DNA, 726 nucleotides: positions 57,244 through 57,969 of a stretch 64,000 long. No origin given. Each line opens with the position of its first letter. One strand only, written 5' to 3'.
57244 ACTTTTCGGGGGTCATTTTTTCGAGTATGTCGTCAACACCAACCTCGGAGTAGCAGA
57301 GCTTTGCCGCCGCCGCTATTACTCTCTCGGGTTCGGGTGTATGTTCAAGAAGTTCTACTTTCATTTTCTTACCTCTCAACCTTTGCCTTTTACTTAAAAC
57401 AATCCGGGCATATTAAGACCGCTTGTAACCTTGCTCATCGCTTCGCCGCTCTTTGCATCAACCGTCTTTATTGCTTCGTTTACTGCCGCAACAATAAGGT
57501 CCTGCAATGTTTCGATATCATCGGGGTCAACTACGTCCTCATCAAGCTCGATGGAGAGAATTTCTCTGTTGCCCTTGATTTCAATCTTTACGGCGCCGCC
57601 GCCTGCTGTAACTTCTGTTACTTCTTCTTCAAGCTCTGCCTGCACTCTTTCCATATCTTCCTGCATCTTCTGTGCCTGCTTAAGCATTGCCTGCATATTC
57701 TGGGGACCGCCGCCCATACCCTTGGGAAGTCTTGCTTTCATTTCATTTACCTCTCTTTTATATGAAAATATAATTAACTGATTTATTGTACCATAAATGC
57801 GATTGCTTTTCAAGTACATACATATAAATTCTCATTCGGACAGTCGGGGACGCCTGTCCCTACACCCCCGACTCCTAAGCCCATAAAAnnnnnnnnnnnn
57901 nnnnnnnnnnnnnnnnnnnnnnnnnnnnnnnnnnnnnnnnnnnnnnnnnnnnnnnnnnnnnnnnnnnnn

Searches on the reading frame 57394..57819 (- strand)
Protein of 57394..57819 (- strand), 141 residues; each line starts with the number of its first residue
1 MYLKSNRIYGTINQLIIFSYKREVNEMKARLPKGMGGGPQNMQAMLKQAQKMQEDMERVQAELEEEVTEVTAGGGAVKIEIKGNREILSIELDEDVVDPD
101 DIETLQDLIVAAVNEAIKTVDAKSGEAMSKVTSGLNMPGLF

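Call 88: search_protein_families(library=pfam, proteins=[window:57394-57819:-], max_evalue=0.00001)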
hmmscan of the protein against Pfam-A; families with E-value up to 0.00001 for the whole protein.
window:57394-57819:- (141 aa): 1 family
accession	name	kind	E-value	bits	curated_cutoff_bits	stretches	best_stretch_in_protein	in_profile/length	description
PF02575.21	YbaB_DNA_bd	-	3.7e-32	110.8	25.5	1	46-136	1-91/91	YbaB/EbfC DNA-binding family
